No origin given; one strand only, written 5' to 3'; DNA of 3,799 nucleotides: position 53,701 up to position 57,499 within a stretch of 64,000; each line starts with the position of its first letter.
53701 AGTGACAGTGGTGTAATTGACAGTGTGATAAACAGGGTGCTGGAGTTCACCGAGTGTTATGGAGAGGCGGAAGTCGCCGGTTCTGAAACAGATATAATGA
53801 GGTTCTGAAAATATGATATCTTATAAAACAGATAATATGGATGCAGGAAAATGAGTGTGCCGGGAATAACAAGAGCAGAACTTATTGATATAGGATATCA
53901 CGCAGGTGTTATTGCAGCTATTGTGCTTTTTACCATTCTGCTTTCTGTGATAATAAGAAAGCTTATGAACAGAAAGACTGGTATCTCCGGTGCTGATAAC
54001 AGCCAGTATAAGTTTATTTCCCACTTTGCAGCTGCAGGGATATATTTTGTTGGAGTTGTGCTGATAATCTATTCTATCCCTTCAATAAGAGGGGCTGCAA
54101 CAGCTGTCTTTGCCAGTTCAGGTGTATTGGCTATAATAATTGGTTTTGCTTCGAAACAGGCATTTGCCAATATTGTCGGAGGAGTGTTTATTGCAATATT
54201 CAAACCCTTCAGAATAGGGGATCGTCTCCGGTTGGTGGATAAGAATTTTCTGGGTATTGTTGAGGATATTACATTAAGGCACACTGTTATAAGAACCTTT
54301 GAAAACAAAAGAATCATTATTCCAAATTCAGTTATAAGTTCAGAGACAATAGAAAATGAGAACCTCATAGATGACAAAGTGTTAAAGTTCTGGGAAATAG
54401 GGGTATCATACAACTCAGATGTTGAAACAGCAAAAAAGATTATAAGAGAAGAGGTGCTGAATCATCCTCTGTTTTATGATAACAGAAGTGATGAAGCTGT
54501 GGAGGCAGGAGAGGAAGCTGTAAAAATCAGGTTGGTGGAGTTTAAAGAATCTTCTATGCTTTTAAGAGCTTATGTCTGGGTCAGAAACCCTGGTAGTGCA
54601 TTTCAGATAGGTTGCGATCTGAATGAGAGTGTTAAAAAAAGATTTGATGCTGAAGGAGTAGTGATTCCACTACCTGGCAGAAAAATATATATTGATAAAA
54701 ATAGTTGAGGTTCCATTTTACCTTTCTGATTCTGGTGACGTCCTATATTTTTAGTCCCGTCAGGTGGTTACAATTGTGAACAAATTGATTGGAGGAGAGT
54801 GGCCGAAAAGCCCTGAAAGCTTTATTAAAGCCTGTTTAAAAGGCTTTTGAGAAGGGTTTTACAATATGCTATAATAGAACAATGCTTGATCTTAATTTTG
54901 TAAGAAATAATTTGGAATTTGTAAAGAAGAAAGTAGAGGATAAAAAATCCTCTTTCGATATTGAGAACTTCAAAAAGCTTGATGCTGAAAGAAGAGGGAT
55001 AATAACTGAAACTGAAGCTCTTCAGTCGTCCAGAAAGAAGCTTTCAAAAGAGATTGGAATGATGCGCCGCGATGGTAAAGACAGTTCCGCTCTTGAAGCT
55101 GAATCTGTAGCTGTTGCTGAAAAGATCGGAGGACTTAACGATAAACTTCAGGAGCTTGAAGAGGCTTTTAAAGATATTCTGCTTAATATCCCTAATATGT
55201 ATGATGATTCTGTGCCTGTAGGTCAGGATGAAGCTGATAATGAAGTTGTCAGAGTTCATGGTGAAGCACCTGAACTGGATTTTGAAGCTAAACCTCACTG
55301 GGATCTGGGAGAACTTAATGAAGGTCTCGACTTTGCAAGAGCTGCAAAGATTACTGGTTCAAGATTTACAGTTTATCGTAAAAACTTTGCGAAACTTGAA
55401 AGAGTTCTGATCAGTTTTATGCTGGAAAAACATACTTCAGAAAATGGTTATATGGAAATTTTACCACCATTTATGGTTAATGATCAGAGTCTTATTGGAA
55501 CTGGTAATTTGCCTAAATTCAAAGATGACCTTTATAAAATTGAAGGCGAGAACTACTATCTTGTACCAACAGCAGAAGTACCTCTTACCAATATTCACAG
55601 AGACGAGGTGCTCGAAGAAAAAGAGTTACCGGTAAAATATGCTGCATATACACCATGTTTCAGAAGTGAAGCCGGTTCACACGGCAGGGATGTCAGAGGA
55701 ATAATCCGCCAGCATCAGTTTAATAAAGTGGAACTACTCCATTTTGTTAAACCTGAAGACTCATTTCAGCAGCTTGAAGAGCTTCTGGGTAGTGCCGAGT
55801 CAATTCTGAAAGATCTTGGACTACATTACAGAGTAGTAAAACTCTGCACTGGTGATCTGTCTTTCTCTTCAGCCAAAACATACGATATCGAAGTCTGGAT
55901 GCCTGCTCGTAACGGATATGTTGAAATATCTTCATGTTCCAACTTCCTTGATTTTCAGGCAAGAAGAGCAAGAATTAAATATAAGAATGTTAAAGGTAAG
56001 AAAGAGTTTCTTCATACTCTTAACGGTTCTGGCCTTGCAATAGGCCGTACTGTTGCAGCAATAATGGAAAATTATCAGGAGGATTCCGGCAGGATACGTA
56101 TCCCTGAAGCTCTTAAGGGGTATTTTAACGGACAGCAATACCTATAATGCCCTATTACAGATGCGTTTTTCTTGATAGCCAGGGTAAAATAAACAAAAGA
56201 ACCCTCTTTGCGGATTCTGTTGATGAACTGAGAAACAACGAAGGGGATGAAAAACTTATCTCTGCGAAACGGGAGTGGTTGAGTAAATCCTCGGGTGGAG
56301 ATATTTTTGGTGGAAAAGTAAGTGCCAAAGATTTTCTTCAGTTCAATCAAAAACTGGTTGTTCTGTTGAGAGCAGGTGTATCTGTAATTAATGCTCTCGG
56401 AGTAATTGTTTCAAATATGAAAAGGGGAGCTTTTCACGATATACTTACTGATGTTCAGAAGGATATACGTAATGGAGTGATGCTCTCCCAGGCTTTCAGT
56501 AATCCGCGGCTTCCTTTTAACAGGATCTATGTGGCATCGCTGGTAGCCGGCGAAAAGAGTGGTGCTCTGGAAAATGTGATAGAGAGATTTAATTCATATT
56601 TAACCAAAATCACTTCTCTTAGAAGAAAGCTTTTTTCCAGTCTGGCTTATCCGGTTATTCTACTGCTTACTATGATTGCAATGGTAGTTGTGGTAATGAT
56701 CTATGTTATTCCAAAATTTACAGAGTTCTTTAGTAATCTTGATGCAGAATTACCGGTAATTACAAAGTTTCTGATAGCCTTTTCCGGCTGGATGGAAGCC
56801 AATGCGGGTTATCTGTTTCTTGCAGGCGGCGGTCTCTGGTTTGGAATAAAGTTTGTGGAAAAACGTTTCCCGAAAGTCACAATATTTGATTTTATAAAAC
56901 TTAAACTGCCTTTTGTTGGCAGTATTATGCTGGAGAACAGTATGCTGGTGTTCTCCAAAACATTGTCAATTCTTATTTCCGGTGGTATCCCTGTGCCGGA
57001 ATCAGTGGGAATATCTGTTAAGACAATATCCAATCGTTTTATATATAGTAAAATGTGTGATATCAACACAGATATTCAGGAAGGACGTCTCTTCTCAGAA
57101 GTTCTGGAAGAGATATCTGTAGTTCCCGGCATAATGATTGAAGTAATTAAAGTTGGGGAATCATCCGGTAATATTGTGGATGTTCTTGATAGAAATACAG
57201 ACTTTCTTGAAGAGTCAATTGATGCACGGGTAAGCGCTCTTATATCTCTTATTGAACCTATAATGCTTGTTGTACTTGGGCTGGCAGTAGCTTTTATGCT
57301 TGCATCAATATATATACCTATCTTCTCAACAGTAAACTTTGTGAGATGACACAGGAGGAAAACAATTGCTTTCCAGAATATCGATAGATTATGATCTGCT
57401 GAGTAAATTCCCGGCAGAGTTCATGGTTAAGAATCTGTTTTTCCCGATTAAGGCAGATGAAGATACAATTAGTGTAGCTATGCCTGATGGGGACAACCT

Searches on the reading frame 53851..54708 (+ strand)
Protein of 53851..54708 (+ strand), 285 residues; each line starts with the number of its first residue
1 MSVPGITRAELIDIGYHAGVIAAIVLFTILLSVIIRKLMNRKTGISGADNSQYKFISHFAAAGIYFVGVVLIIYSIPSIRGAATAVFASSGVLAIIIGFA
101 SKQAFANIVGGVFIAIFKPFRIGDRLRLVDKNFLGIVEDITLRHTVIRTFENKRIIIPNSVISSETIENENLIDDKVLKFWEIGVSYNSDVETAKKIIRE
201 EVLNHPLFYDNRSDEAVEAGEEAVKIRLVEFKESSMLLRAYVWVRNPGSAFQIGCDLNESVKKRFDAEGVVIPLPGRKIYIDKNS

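Call 29: search_protein_families(library=pfam, proteins=[window:53851-54708:+], max_evalue=0.0001)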
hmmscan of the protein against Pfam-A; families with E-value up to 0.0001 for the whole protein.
window:53851-54708:+ (285 aa): 2 families
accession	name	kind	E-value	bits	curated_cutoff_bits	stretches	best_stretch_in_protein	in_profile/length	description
PF00924.24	MS_channel_2nd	-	3e-18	66.1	20.2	1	105-169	3-65/68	Mechanosensitive ion channel, beta-domain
PF21082.3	MS_channel_3rd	-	8.8e-09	36.1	21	1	182-272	4-88/88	Mechanosensitive ion channel MscS, C-terminal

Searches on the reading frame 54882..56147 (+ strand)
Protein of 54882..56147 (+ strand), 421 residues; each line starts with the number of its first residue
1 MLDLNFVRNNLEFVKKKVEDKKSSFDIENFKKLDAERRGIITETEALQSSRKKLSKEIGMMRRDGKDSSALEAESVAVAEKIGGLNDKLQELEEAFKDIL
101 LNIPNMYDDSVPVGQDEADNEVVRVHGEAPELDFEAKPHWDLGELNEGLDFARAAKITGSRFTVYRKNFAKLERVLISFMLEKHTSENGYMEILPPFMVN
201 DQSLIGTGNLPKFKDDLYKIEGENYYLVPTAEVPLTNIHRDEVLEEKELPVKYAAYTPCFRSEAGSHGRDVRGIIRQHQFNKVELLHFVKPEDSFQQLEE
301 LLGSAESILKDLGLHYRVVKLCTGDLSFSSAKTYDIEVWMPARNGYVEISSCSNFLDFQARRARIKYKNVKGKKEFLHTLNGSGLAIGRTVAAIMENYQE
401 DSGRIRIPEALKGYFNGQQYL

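Call 29: search_protein_families(library=pfam, proteins=[window:54882-56147:+], max_evalue=0.0001)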
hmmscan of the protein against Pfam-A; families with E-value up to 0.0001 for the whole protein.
window:54882-56147:+ (421 aa): 2 families
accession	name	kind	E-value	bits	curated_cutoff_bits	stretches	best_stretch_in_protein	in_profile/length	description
PF00587.30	tRNA-synt_2b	-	4e-46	157.8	29.3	1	221-398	4-179/179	tRNA synthetase class II core domain (G, H, P, S and T)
PF02403.27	Seryl_tRNA_N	-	6.3e-26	91.2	28.2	1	1-106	1-107/108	Seryl-tRNA synthetase N-terminal domain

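Call 46: find_homologous_proteins(query=window:54882-56144:+, max_evalue=1e-50)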
Query window:54882-56144:+ (421 aa): 8000 proteins with E <= 1e-50 among 8000 candidates; the best 120 are listed.
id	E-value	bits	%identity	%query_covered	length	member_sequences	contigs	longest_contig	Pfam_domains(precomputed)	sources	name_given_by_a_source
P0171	4.7e-279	943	100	100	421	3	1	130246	PF00587.31,PF02403.28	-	-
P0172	3.1e-191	654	67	100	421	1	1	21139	PF00587.31,PF02403.28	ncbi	-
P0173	3.4e-188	644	68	100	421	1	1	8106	PF00587.31,PF02403.28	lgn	-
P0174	2.0e-187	641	67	100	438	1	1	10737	PF13851.12,PF00587.31,PF02403.28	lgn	-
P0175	4.2e-186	637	67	100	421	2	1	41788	PF00587.31,PF02403.28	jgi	jgi:seryl-tRNA synthetase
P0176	4.9e-186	637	67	100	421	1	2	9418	PF00587.31,PF02403.28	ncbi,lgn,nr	ncbi:MAG: serine--tRNA ligase [Candidatus Aminicenantes bacterium]|nr:serine--tRNA ligase [Candidatu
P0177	5.4e-186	637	66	100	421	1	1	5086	PF00587.31,PF02403.28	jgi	-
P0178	1.1e-185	636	65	100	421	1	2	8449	PF00587.31,PF02403.28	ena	-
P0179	1.3e-185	635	66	100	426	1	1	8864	PF00587.31,PF02403.28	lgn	-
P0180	2.4e-185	634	66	100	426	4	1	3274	PF00587.31,PF02403.28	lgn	-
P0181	4.0e-185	634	67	100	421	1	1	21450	PF00587.31,PF02403.28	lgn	-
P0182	1.4e-184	632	66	100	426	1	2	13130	PF00587.31,PF02403.28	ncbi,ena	-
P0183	2.6e-184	631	65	100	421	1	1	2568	PF00587.31,PF02403.28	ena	-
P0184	5.2e-184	630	64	100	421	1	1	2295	PF00587.31,PF02403.28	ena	-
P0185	6.3e-184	630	65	100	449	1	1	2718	PF00587.31,PF02403.28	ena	-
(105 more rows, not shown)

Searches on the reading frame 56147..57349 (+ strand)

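Call 29: search_protein_families(library=pfam, proteins=[window:56147-57349:+], max_evalue=0.0001)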
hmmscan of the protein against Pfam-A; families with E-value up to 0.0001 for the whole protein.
window:56147-57349:+ (400 aa): 1 family
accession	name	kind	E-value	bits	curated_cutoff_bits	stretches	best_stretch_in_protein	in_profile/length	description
PF00482.28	T2SSF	-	3.4e-45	153.5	25.2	2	68-189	3-125/125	Type II secretion system (T2SS), protein F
